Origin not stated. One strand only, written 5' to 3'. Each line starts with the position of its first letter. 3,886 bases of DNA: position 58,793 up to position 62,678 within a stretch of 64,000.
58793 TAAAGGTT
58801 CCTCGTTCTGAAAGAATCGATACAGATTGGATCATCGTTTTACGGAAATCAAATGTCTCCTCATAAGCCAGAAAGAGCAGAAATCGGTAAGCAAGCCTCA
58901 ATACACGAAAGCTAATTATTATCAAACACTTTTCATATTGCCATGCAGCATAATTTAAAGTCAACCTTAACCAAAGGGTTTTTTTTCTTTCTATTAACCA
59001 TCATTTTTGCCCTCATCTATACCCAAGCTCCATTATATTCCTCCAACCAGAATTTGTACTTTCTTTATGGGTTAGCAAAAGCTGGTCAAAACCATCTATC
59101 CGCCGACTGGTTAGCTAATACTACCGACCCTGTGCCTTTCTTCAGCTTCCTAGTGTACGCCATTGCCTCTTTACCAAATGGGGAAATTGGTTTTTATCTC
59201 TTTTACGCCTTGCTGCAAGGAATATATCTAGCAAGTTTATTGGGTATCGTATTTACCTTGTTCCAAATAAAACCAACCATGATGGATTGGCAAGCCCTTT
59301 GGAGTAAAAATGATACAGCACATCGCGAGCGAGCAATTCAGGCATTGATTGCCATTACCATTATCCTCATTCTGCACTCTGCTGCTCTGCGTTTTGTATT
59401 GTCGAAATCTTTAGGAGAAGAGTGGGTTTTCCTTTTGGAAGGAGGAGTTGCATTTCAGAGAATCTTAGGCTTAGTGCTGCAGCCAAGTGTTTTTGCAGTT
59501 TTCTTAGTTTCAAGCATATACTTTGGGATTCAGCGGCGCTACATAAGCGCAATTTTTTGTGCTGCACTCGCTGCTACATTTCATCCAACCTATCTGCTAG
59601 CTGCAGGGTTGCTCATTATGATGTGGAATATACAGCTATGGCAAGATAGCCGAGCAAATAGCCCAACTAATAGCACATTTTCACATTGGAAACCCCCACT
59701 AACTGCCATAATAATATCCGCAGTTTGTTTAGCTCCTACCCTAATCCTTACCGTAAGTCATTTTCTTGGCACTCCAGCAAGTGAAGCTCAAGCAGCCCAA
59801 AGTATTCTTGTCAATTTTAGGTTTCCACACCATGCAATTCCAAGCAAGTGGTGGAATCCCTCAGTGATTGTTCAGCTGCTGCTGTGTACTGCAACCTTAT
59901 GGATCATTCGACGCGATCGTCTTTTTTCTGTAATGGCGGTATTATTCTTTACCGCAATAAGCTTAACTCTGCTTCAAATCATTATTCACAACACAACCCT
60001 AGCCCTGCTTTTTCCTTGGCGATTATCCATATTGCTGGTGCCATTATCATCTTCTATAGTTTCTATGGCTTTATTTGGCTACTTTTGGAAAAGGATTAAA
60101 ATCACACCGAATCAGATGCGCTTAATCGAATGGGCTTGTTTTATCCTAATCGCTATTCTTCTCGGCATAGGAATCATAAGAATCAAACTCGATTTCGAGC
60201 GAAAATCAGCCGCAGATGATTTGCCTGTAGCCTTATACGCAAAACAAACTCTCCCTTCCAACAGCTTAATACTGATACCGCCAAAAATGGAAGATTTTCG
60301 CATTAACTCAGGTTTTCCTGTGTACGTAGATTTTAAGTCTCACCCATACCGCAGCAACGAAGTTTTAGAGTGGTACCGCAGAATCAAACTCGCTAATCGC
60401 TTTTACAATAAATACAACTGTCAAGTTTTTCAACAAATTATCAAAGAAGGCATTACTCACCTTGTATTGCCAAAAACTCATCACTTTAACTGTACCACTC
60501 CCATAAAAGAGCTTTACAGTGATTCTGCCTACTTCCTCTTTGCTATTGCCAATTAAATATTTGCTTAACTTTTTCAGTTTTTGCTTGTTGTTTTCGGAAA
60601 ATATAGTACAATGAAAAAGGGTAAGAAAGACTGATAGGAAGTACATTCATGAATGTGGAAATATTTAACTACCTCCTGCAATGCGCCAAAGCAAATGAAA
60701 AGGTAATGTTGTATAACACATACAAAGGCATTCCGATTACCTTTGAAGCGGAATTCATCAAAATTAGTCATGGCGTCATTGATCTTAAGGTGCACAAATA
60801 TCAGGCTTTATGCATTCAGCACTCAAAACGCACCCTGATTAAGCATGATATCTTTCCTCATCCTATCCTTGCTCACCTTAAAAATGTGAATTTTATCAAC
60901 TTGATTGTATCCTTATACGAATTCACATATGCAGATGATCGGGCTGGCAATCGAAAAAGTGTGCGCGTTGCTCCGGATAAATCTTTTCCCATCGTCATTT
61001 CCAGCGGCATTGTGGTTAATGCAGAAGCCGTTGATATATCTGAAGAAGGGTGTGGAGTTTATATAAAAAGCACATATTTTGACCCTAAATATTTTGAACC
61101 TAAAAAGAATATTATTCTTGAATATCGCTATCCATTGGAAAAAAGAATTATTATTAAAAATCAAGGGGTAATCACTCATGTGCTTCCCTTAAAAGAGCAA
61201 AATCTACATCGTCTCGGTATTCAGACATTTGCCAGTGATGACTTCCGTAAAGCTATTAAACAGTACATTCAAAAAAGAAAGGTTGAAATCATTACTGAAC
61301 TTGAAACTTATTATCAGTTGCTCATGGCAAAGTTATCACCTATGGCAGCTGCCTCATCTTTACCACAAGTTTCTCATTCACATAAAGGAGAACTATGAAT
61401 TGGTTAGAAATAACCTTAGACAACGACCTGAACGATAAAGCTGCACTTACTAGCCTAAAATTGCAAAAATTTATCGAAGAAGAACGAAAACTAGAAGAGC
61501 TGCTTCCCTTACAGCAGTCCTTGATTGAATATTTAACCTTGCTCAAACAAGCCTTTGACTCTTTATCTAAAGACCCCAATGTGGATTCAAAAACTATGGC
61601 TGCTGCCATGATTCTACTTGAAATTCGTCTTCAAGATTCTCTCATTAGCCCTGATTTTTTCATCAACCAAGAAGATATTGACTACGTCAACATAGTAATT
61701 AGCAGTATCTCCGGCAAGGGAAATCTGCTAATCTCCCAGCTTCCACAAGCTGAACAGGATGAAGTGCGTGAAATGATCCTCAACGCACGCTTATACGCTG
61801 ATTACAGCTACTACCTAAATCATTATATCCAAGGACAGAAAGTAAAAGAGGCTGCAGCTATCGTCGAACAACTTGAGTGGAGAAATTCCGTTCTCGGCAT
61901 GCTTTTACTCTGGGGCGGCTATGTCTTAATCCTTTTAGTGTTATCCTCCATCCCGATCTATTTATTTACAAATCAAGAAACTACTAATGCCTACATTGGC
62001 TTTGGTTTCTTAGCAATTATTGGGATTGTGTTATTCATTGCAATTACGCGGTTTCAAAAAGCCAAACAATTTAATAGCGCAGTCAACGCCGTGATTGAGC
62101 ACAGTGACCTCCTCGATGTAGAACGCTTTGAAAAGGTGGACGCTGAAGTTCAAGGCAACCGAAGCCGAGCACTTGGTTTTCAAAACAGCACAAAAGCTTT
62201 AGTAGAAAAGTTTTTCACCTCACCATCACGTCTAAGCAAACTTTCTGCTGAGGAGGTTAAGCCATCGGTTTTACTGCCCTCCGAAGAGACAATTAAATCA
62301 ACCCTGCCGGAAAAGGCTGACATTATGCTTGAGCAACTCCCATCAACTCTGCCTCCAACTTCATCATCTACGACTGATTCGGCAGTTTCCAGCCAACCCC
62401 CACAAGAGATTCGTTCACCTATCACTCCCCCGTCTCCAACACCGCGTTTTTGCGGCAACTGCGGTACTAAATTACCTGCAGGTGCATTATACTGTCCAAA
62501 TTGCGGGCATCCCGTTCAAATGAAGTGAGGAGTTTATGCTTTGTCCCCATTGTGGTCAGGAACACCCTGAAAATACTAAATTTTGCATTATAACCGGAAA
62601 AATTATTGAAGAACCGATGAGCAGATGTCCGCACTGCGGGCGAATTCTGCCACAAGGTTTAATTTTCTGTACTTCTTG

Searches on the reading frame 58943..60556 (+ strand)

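Call 63: search_protein_families(library=pfam, proteins=[window:58943-60556:+], max_evalue=0.00001)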
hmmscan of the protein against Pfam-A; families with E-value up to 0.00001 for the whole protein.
window:58943-60556:+ (537 aa): 1 family
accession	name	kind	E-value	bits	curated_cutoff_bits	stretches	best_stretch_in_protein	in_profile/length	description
PF20604.3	DUF6798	-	1e-15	57.6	26.9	1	425-482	2-59/61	Domain of unknown function (DUF6798)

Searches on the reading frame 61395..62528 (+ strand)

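Call 63: search_protein_families(library=pfam, proteins=[window:61395-62528:+], max_evalue=0.00001)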
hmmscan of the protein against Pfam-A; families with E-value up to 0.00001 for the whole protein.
window:61395-62528:+ (377 aa): 1 family
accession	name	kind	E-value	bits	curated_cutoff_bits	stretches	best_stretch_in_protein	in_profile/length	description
PF13240.11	Zn_Ribbon_1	-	4.7e-08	33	25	1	352-374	1-23/23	zinc-ribbon domain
